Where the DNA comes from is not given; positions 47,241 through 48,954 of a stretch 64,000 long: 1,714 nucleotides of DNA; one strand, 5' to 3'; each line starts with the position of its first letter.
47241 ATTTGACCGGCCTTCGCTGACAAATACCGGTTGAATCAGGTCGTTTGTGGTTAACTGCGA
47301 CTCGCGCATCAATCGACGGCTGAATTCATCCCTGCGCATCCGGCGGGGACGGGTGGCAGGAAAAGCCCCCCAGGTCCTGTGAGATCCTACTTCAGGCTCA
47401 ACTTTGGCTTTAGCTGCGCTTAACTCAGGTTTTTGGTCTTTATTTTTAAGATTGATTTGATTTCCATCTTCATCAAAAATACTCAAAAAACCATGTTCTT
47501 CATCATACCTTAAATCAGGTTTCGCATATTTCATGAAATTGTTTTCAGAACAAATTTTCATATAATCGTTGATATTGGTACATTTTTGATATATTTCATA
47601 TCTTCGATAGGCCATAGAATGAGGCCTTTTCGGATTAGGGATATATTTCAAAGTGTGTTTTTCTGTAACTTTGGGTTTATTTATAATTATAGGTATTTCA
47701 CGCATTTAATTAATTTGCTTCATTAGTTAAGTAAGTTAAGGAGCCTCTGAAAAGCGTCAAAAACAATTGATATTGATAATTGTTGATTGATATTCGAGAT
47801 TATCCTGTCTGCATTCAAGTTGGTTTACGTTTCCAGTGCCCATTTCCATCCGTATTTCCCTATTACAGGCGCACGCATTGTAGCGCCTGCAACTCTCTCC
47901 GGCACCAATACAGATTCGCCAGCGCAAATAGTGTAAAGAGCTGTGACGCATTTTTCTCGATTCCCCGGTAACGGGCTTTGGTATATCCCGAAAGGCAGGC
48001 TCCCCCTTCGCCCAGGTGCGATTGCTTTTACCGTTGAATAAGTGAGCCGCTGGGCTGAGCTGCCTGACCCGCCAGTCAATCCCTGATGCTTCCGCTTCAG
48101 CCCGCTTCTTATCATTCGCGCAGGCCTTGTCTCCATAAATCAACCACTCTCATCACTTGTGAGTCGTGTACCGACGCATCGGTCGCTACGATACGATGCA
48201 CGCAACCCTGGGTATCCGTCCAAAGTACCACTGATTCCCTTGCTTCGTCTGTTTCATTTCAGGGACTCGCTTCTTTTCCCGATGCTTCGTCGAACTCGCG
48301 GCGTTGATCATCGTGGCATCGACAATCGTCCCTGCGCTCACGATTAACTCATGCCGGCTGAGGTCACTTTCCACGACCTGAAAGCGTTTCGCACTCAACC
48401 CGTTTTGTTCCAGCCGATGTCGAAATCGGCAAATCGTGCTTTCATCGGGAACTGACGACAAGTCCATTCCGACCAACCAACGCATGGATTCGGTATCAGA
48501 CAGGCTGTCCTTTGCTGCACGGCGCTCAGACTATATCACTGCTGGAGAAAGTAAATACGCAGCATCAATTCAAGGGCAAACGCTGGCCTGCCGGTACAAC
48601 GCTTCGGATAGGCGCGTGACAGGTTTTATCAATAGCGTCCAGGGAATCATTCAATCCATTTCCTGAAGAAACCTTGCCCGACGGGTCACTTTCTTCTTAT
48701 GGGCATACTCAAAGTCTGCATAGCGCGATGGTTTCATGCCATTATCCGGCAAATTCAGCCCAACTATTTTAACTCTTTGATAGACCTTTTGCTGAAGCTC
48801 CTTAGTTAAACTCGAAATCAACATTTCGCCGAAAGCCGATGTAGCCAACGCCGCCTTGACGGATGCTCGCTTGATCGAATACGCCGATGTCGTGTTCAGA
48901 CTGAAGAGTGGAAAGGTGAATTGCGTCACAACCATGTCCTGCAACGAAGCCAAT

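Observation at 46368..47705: hemB is translationally fused to a foreign AT-rich ~105-codon module and seems to have lost its own start codon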

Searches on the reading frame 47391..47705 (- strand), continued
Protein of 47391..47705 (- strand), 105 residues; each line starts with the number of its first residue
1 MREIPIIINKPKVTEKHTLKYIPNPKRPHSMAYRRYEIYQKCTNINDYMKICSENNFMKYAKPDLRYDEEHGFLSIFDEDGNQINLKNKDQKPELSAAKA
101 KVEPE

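Call 81: fold_search(model_id=the predicted structure, library=pdb)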
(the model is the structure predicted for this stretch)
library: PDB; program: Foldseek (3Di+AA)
matches with E <= 10: 40; with E <= 0.001: 0
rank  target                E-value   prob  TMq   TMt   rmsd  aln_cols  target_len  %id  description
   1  3i3l                  1.9e-01  0.80  0.45  0.10   6.7        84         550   12  Crystal structure of CmlS, a flavin-dependent halogenase (released 2010-03-09)
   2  8hob_A                2.5e+00  0.04  0.20  0.04  14.2       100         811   13  The cryo-EM structure of cellobiose phosphorylase from Clostridium thermocellum ( variant) (released 2024-03-20)
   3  8adl_S                4.2e+00  0.11  0.40  0.13   9.0        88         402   11  Cryo-EM structure of the SEA complex (released 2022-11-02)
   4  2dfi_A                4.2e+00  0.08  0.34  0.15   5.5        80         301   15  Crystal structure of Pf-MAP(1-292)-C (released 2007-03-06)
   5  9o5a_C                4.4e+00  0.11  0.39  0.11   3.7        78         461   14  The KICSTOR-GATOR1 complex (released 2026-02-18)
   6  2mmz_MODEL_1_A        4.4e+00  0.02  0.17  0.15  10.6        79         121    9  Solution structure of the apo form of human glutaredoxin 5 (released 2014-04-16)
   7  6lvh                  4.7e+00  0.07  0.36  0.16   7.1        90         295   14  Crystal structure of methionine aminopeptidase from Pyrococcus furiosus (released 2021-02-03)
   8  3vxv_A                4.7e+00  0.04  0.12  0.18  11.6        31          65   13  Crystal structure of methyl CpG Binding Domain of MBD4 in complex with the 5mCG/TG sequence (released 2013-01-16)
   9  9e9c_Z                5.0e+00  0.06  0.26  0.25   5.5        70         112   10  Mouse mitoribosome large subunit assembly intermediate bound to NSUN4, METRF4, GTPBP7, GTPBP10 and the MALSU1-L0R8F8-m (released 2025-08-06)
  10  6m00                  5.0e+00  0.06  0.35  0.15   7.2        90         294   14  crystal structure of Methionine aminopeptidase from Pyrococcus furiosus (released 2021-02-24)
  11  6izb                  6.1e+00  0.01  0.19  0.15  12.5        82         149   12  Flexible loop truncated human TCTP (released 2019-12-25)
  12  9hcf_Z                6.5e+00  0.04  0.26  0.24   5.1        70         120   11  Mouse mitoribosome large subunit assembly intermediate bound to NSUN4, METRF4, GTPBP7, GTPBP10 and the MALSU-L0R8F8-mt (released 2025-07-09)
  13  9dcg_A                6.5e+00  0.02  0.22  0.18  11.9        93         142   11  Crystal Structure of the Thiol:Disulfide Interchange Protein DsbC from Vibrio cholerae (released 2024-09-04)
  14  9gyt_1b               7.4e+00  0.04  0.28  0.29  11.1        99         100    9  High resolution structure of B. oleracea mitoribosome (released 2025-10-15)
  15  4f85                  7.4e+00  0.04  0.27  0.14  10.4        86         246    9  Structure analysis of Geranyl diphosphate methyltransferase (released 2012-10-31)
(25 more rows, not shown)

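Call 85: search_protein_families(library=phrogs, proteins=[L116:1109-2497:-, L116:3470-3712:+, L116:5018-5539:-, L110:925-2340:-, L110:476-925:-, L110:3917-4642:-, L087:36-1544:-, L087:3528-4073:-, L087:4447-5025:+, L082:10296-10472:+], max_evalue=0.001)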
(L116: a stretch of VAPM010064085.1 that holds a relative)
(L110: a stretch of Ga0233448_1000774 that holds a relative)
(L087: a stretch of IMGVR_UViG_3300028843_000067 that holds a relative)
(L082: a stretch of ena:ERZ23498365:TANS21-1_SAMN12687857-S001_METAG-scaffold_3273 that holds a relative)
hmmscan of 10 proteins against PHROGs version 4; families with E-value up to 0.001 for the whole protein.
L116:1109-2497:- (462 aa): 4 families
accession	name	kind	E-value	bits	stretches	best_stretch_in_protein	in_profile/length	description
phrog_2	-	head and packaging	8.4e-26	91.9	1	15-439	272-593/807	terminase large subunit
phrog_979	-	head and packaging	1.4e-06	28.3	1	10-186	155-313/642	terminase large subunit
phrog_10250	-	head and packaging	1.3e-05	26.1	1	227-434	6-211/228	terminase large subunit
phrog_3717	-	head and packaging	0.00046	20.7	0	11-277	13-259/277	terminase large subunit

L116:3470-3712:+ (81 aa): 0 families

L116:5018-5539:- (173 aa): 0 families

L110:925-2340:- (471 aa): 3 families
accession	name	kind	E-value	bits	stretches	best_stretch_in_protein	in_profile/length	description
phrog_2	-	head and packaging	1.9e-25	90.8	1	14-436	273-589/807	terminase large subunit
phrog_979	-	head and packaging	2.4e-06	27.5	1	26-185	173-313/642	terminase large subunit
phrog_3717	-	head and packaging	7.2e-06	26.7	1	4-282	8-264/277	terminase large subunit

L110:476-925:- (149 aa): 2 families
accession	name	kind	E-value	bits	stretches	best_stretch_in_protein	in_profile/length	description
phrog_1249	-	other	2.9e-28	99.8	1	6-146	13-153/180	acetyltransferase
phrog_3810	-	other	0.00013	23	1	85-148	90-151/155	acetyltransferase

L110:3917-4642:- (241 aa): 0 families

L087:36-1544:- (502 aa): 4 families
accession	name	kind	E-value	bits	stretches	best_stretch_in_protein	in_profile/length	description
phrog_2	-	head and packaging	2.1e-28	100.5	1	36-460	268-591/807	terminase large subunit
phrog_3717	-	head and packaging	2.4e-09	38.1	1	33-306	12-264/277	terminase large subunit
phrog_979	-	head and packaging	5.9e-09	36.1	1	19-210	141-314/642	terminase large subunit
phrog_10250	-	head and packaging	3.7e-05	24.5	1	253-457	9-211/228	terminase large subunit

L087:3528-4073:- (181 aa): 0 families

L087:4447-5025:+ (193 aa): 0 families

L082:10296-10472:+ (59 aa): 0 families

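Call 88: search_dna_similar(query=window:47391-47705:-, collection=phages, mode=protein, max_evalue=0.001, max_rows=30)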
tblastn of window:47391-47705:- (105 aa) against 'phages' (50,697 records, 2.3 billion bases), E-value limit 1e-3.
No match.

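Call 89: search_dna_similar(query=P0054, collection=phages, mode=protein, max_evalue=0.01, max_rows=30)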
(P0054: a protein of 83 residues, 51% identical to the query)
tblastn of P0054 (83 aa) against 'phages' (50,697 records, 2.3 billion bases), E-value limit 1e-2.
No match.

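Call 90: search_dna_similar(query=window:47391-47705:-, collection=plasmids, mode=protein, max_evalue=0.01, max_rows=20)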
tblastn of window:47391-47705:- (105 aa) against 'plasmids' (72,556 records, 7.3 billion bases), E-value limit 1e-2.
No match.

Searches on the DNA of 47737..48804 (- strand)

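Call 91: search_dna_similar(query=window:47737-48804:-, collection=plasmids, mode=distant, max_rows=10)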
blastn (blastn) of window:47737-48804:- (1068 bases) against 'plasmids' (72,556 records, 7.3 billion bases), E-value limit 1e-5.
Records with a match: 124; places in all: 180; records where one place covers at least 80% of the query: 0.
Best place of each record, by identity: 60-80% 124.
By first word of the organism name: Pseudomonas 67; Klebsiella 23; Xanthomonas 8; Azotobacter 4; Ralstonia 3; Stutzerimonas 3; Paenarthrobacter 3; Enterobacter 2; Caballeronia 1; Marinomonas 1; and 9 more.
By predicted mobility (MOB-suite, as given by PLSDB): conjugative 55; non-mobilizable 54; mobilizable 15.
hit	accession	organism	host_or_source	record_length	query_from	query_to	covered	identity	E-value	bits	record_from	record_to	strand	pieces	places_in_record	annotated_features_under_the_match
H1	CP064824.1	Klebsiella pneumoniae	Homo sapiens,sputum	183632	468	585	11%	76.5%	9e-14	86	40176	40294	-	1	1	none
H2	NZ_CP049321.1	Caballeronia sp. SBC2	whole organism,soil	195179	465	580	11%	76.7%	3e-14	89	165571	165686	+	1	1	IS5 family transposase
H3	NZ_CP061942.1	Marinomonas algicola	Ulva pertusa (algae),microorganism ...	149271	472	586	11%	76.9%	2e-10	76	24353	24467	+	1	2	IS5 family transposase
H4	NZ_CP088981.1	Rhodanobacter denitrificans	soil,well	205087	471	585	11%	76.7%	3e-13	85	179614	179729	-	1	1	IS5 family transposase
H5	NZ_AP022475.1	Pseudomonas monteilii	-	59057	471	585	11%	76.7%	3e-13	85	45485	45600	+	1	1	IS5 family transposase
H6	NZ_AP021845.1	Azospira sp. I09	-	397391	467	585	11%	74.0%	2e-9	73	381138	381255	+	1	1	IS5 family transposase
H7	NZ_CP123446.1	Halopseudomonas sp. SMJS2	Pure culture,sediment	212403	462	585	12%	71.0%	1e-6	63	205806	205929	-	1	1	IS5 family transposase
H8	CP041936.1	Klebsiella pneumoniae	Homo sapiens,blood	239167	471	585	11%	75.9%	4e-12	81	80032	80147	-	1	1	IS5 family transposase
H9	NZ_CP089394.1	Klebsiella oxytoca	Homo sapiens,urine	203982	471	585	11%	75.9%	4e-12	81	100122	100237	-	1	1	IS5 family transposase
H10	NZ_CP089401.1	Klebsiella oxytoca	Homo sapiens,feces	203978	471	585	11%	75.9%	4e-12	81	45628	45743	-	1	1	IS5 family transposase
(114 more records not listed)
